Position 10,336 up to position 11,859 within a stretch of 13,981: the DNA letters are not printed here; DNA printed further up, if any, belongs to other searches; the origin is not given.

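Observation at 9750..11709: Secretin encoded as two overlapping genes, split inside an N-domain repeat, with each half carrying its own export signal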

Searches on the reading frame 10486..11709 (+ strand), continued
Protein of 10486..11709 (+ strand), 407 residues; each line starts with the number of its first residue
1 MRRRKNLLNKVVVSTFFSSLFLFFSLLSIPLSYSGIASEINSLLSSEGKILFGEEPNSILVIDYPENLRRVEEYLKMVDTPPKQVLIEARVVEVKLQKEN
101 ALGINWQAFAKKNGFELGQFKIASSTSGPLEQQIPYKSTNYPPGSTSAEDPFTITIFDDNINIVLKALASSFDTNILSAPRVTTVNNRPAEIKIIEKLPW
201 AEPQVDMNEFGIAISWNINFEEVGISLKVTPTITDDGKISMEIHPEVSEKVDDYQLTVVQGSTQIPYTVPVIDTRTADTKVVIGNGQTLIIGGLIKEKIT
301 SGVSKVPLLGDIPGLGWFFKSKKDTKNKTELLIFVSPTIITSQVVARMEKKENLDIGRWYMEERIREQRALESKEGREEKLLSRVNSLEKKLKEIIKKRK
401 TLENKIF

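Call 64: search_protein_families(library=pfam, proteins=[L020:1019-2287:+, L029:2065-3789:+, L032:1985-3751:+, L041:2415-3719:+, L041:3752-4981:+, L029:3839-5071:+], max_evalue=0.01)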
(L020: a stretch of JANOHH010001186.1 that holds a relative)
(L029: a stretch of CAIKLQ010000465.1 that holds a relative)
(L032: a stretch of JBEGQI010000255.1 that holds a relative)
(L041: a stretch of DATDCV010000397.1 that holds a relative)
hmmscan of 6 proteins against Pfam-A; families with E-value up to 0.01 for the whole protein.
L020:1019-2287:+ (422 aa): 2 families
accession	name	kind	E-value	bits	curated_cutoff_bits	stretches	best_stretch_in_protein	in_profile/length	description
PF03958.22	Secretin_N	-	1.6e-26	92.8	28.2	2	170-228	1-66/69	Bacterial type II/III secretion system short domain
PF21305.2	type_II_gspD_N0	-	1.2e-14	54.3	27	1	71-136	1-66/71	GspD-like, N0 domain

L029:2065-3789:+ (574 aa): 2 families
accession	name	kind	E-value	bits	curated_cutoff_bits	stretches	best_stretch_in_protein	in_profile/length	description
PF03958.22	Secretin_N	-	5.5e-40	135.9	28.2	3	285-388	1-67/69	Bacterial type II/III secretion system short domain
PF21305.2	type_II_gspD_N0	-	1.6e-07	31.5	27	1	119-188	1-69/71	GspD-like, N0 domain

L032:1985-3751:+ (588 aa): 3 families
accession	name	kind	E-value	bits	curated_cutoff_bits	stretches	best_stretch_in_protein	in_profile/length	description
PF03958.22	Secretin_N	-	6.3e-43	145.3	28.2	3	297-399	1-65/69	Bacterial type II/III secretion system short domain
PF21305.2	type_II_gspD_N0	-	1.9e-10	40.9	27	1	132-196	1-66/71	GspD-like, N0 domain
PF01042.26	Ribonuc_L-PSP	-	0.0038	17.6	27.3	0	267-321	39-93/121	Endoribonuclease L-PSP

L041:2415-3719:+ (434 aa): 2 families
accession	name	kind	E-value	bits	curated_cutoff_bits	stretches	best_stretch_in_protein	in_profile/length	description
PF03958.22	Secretin_N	-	8.6e-25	87.2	28.2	2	185-242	1-65/69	Bacterial type II/III secretion system short domain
PF21305.2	type_II_gspD_N0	-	1.6e-11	44.3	27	1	86-150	1-65/71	GspD-like, N0 domain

L041:3752-4981:+ (409 aa): 2 families
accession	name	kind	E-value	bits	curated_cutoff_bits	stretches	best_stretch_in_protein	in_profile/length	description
PF00263.26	Secretin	-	2.4e-50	170.9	27.5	1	190-357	2-168/169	Bacterial type II and III secretion system protein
PF03958.22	Secretin_N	-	2.8e-07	31.1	28.2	1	39-102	25-69/69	Bacterial type II/III secretion system short domain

L029:3839-5071:+ (410 aa): 2 families
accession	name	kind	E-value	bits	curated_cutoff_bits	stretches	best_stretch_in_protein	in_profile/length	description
PF00263.26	Secretin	-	4.9e-51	173.1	27.5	1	172-346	1-169/169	Bacterial type II and III secretion system protein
PF03958.22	Secretin_N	-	9.5e-05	23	28.2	1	55-93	31-69/69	Bacterial type II/III secretion system short domain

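Call 68: find_encoding_contigs(protein=P0001, flank=2500, max_places=2)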
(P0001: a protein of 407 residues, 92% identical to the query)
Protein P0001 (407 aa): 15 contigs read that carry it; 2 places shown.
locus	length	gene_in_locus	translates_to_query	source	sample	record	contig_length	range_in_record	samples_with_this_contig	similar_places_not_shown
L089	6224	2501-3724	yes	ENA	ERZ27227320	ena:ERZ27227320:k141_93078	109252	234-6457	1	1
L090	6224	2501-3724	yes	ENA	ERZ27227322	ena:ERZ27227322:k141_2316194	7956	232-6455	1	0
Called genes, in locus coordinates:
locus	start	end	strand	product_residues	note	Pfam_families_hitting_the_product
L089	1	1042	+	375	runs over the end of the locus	PF01264:Chorismate_synt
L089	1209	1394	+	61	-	PF12728:HTH_17, PF00376:MerR, PF13411:MerR_1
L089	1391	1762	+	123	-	PF23862:CdsD_C (weak)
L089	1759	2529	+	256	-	PF21305:type_II_gspD_N0 (weak), PF07660:STN, PF03958:Secretin_N (faint)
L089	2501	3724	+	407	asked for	PF03958:Secretin_N (weak), PF00263:Secretin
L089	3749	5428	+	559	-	PF05157:MshEN, PF00437:T2SSE, PF03266:NTPase_1 (faint)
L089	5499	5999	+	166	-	PF07963:N_methyl, PF22434:PilW_C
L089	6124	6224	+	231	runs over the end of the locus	PF07963:N_methyl (weak)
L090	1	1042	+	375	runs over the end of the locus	PF01264:Chorismate_synt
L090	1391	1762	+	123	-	PF23862:CdsD_C (weak)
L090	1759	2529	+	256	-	PF21305:type_II_gspD_N0 (weak), PF07660:STN, PF03958:Secretin_N (faint)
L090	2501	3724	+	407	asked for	PF03958:Secretin_N (weak), PF00263:Secretin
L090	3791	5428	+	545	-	PF05157:MshEN, PF00437:T2SSE, PF03266:NTPase_1 (faint)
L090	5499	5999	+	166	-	PF07963:N_methyl, PF22434:PilW_C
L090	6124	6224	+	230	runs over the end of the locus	PF07963:N_methyl (weak)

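Call 69: find_encoding_contigs(protein=P0004, flank=2500, max_places=1)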
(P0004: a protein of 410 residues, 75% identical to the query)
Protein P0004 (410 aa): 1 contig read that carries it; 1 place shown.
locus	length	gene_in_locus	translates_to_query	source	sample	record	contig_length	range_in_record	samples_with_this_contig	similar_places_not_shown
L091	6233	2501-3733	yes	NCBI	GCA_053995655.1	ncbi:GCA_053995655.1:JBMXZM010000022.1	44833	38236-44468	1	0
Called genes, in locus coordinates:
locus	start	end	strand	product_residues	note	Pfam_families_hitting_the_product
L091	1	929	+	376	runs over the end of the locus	PF01264:Chorismate_synt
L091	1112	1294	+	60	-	PF12728:HTH_17 (weak), PF13411:MerR_1, PF00376:MerR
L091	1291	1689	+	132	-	PF23862:CdsD_C (faint)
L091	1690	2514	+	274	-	PF21305:type_II_gspD_N0 (faint), PF07660:STN, PF03958:Secretin_N (faint)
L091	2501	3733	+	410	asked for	PF03958:Secretin_N (weak), PF00263:Secretin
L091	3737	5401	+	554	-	PF05157:MshEN, PF00437:T2SSE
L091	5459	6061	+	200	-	PF07963:N_methyl (weak), PF22434:PilW_C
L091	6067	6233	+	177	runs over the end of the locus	?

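Call 70: find_encoding_contigs(protein=P0068, flank=2500, max_places=1)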
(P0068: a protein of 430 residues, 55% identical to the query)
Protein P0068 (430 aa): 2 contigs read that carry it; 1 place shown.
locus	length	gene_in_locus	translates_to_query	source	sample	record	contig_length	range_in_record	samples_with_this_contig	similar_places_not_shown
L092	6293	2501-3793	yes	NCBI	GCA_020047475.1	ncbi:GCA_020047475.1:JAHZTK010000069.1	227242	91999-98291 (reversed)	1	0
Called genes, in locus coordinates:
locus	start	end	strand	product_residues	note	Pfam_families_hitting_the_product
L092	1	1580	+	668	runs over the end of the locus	PF26686:DUF8575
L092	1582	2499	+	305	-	PF07660:STN (weak), PF03958:Secretin_N (faint)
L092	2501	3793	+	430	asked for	PF03958:Secretin_N (weak), PF00263:Secretin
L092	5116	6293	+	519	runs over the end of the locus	-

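Call 72: search_solved_structures(query=window:10486-11709:+, max_evalue=1e-10)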
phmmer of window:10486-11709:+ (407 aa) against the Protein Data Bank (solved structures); distinct sequences matched with E-value up to 1e-10: 20.
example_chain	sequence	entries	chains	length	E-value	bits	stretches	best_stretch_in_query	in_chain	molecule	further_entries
5wln_G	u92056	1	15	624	5e-38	134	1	53-352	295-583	Type II secretion system protein D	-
6w6m_A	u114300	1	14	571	9.3e-36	126.6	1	39-340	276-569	Type IV pilus secretin PilQ family protein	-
6ve2_A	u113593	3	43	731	1.4e-29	106.2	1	47-346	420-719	Fimbrial assembly protein PilQ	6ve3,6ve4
3jc8_Qa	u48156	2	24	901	1.8e-29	105.9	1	30-347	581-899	PilQ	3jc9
9x0w_A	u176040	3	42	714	1.9e-29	105.8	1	47-346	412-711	Fimbrial assembly protein PilQ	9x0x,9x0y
6hcg_A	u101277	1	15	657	6.7e-29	104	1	55-344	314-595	Type II secretion system protein D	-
4av2_A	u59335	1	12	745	1.7e-28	102.7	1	35-340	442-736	TYPE IV PILUS BIOGENESIS AND COMPETENCE PROTEIN PILQ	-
9sh1_A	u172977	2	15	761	2e-28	102.4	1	36-340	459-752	Type IV pilus biogenesis and competence protein PilQ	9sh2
6i1x_A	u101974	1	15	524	3e-28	101.9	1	52-342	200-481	Type II secretion system protein D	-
5wq7_A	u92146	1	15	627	7.7e-27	97.2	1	52-366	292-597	Putative type II secretion system protein D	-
6i1y_A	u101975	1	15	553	2.3e-24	89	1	163-346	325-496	General secretion pathway protein GspD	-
9k8v_A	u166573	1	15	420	4.9e-24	88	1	162-347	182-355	General secretion pathway protein D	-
5wq9_A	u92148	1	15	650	1.1e-23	86.8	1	162-346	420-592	Type II secretion system protein D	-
5wq8_A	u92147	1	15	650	3e-23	85.4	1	162-346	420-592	Type II secretion system protein D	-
5w68_A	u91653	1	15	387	4.9e-23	84.7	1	59-346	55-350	Putative type II secretion protein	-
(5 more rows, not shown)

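Call 75: find_homologous_proteins(query=L027:2505-3776:+)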
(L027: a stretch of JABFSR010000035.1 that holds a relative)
Query L027:2505-3776:+ (423 aa): 2124 proteins with E <= 0.001 among 8000 candidates; the best 120 are listed.
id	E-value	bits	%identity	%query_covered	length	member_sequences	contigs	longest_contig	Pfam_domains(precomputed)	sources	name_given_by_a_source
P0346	1.1e-266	902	100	100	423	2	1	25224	PF21305.3,PF03958.23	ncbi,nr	ncbi:MAG: hypothetical protein HOP33_03950 [Verrucomicrobia bacterium]|nr:hypothetical protein [Verr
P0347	2.4e-243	826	90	95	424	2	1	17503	PF21305.3,PF03958.23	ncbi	-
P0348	6.1e-149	515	62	93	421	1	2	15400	PF21305.3,PF03958.23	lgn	-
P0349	6.8e-149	515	63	98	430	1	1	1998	PF21305.3,PF03958.23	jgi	jgi:general secretion pathway protein D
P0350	9.0e-149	514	64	94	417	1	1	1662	PF21305.3,PF03958.23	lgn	-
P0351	1.2e-146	507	64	94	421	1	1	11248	PF21305.3,PF03958.23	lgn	-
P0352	2.6e-146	506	64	90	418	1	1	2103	PF21305.3,PF03958.23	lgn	-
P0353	4.7e-146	505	61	100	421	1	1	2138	PF21305.3,PF03958.23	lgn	-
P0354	7.2e-145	501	60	100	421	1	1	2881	PF21305.3,PF03958.23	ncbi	-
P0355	8.5e-145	501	64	90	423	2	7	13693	PF21305.3,PF03958.23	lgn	-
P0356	2.6e-144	500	60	96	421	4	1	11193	PF21305.3,PF03958.23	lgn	-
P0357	2.1e-143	497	65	83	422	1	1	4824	PF21305.3,PF03958.23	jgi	jgi:general secretion pathway protein D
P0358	4.5e-143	496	59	95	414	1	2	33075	PF21305.3,PF03958.23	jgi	jgi:general secretion pathway protein D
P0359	1.3e-142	494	64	81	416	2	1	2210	PF21305.3,PF03958.23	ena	-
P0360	1.9e-142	493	69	79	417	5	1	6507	PF21305.3,PF03958.23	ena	-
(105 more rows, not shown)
